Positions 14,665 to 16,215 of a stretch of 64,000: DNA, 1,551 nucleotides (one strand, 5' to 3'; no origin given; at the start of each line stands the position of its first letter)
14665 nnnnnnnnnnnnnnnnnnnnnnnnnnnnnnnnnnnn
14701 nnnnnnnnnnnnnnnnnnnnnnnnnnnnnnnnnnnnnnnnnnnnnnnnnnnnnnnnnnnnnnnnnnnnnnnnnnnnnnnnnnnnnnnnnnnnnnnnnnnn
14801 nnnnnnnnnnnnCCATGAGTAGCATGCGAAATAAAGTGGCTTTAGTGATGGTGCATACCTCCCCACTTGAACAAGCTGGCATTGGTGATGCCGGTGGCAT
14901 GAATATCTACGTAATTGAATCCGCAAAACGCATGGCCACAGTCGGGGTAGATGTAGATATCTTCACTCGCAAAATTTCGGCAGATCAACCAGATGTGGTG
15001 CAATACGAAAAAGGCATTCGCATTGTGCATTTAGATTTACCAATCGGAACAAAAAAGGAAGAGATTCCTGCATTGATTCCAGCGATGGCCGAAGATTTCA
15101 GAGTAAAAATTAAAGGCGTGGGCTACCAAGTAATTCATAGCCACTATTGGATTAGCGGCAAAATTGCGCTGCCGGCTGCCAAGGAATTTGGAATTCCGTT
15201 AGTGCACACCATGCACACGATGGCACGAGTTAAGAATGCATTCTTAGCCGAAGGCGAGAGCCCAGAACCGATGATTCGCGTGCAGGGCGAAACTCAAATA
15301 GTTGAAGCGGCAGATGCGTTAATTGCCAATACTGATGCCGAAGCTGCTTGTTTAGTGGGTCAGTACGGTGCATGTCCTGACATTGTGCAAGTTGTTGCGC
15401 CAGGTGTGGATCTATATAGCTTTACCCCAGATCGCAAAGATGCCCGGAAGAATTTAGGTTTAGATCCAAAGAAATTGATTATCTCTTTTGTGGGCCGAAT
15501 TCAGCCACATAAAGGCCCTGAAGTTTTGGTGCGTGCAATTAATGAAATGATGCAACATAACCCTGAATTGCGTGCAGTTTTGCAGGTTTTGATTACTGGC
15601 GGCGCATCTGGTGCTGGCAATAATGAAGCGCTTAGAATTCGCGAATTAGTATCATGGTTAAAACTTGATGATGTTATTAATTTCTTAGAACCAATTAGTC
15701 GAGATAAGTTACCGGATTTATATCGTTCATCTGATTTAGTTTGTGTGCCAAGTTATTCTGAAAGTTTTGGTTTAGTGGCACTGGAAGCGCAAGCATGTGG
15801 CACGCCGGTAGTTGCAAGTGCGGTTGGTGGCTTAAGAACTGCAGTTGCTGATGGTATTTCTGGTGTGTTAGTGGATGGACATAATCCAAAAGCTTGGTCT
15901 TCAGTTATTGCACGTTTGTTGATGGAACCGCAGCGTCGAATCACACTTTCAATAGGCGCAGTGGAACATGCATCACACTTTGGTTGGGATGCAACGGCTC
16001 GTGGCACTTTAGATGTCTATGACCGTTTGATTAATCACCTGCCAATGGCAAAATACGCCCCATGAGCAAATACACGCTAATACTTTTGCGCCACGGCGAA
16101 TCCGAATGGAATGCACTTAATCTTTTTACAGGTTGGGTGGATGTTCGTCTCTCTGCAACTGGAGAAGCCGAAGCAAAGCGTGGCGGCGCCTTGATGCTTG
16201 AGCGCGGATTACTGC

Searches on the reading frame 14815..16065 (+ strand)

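Call 22: search_protein_families(library=pfam, proteins=[window:14815-16065:+], max_evalue=0.00001)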
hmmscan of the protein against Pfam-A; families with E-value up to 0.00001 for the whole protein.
window:14815-16065:+ (416 aa): 5 families
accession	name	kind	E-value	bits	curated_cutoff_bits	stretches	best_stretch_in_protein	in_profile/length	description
PF00534.26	Glycos_transf_1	-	2.1e-37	128.7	26.4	1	206-375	1-162/172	Glycosyl transferases group 1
PF13692.12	Glyco_trans_1_4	-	6e-30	104.8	27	1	222-369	3-140/142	Glycosyl transferases group 1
PF13579.12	Glyco_trans_4_4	-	5.6e-24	85.7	29.7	1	27-197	1-158/158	Glycosyl transferase 4-like domain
PF13439.12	Glyco_transf_4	-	8.9e-24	84.9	28.5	1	27-200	2-168/170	Glycosyltransferase Family 4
PF20706.3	GT4-conflict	-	2.4e-20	73.3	26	1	27-378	12-364/385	Family 4 Glycosyltransferase in conflict systems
